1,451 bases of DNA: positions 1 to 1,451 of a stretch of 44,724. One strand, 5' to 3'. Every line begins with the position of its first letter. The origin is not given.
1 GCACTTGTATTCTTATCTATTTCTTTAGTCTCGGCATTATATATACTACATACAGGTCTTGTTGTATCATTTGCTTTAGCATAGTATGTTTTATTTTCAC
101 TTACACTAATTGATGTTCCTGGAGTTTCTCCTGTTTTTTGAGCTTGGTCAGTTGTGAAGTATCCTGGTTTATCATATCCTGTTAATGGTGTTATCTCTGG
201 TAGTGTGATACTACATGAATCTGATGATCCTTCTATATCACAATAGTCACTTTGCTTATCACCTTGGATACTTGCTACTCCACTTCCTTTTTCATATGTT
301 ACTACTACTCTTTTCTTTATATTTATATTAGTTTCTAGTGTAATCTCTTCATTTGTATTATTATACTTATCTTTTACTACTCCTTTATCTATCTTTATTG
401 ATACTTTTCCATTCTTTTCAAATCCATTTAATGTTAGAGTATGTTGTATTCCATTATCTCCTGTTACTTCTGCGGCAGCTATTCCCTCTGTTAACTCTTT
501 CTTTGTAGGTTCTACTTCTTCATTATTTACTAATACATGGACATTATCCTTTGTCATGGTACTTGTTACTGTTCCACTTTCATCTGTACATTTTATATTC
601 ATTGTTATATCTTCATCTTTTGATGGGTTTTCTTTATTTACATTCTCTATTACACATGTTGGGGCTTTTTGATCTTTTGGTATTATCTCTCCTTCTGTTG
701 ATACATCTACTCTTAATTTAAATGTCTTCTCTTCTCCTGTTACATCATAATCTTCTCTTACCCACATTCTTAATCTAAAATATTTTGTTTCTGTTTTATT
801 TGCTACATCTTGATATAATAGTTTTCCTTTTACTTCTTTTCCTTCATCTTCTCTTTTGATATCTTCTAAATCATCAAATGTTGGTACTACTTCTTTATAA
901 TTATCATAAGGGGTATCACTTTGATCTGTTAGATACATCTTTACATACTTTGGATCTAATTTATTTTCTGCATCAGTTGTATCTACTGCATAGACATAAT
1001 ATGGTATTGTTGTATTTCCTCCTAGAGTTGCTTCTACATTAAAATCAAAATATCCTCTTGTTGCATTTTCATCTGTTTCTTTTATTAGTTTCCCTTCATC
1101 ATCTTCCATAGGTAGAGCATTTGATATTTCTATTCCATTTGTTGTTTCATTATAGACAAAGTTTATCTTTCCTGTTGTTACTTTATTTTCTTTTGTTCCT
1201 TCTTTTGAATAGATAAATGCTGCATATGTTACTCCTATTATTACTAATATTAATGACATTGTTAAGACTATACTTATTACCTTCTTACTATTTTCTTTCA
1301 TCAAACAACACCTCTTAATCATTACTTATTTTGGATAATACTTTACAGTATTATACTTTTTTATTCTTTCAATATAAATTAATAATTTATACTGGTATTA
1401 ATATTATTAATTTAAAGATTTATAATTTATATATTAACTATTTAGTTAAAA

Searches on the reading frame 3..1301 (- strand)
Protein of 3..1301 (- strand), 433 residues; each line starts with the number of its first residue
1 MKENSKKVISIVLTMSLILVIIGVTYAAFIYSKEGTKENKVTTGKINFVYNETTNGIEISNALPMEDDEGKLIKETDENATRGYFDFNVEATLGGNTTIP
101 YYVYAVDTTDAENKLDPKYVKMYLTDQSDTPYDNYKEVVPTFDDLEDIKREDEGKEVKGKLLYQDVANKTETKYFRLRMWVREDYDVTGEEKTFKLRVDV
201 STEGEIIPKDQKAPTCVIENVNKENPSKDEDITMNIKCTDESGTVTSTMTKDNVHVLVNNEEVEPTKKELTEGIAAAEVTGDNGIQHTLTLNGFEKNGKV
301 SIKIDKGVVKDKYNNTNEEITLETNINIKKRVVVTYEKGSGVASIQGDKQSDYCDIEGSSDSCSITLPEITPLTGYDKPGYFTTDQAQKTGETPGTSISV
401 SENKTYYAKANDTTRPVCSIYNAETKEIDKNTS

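Call 94: search_protein_representatives(protein=window:3-1301:-)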
Query: 433 residues. Proteins with E-value up to 0.001 (for the whole library): 1598; up to 1e-10: 675; up to 1e-30: 20. The best 150 are listed.
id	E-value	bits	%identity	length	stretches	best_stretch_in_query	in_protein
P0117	1.2e-139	482.5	43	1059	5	8-408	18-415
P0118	7.7e-135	466.7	49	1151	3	1-328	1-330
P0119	8.4e-133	460.0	48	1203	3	2-327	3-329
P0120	1.2e-96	340.9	36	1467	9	229-422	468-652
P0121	7.8e-92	325.0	59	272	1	2-271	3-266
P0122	5.5e-64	233.3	34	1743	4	1-420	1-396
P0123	8.0e-60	219.6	63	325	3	1-110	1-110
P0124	8.7e-52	193.2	35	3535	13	227-423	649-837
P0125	1.3e-44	169.5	34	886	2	6-417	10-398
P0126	3.9e-42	161.4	46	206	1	3-200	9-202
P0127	2.5e-40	155.5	45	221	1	6-201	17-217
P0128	1.4e-39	153.0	32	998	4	212-430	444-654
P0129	4.5e-38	148.0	42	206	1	8-201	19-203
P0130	3.9e-35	138.3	37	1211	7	334-422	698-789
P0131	7.0e-35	137.5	42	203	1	2-202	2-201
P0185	2.0e-23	99.8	32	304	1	1-222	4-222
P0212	6.5e-22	94.8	37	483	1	2-222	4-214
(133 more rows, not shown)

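Call 97: search_protein_families(library=pfam, proteins=[P0117, P0118, P0212, P0185], max_evalue=0.01)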
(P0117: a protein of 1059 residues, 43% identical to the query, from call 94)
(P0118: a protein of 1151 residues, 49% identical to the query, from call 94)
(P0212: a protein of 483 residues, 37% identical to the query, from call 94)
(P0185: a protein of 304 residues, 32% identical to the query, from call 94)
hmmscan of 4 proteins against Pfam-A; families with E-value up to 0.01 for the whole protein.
P0117 (1059 aa): 0 families

P0118 (1151 aa): 0 families

P0212 (483 aa): 1 family
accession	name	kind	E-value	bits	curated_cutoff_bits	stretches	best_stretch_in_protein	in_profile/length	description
PF19789.6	DUF6273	-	0.0022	18.3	23.5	0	411-464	122-172/172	Domain of unknown function (DUF6273)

P0185 (304 aa): 1 family
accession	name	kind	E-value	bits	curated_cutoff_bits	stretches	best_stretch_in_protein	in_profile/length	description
PF19789.6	DUF6273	-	0.00013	22.3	23.5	1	235-283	126-172/172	Domain of unknown function (DUF6273)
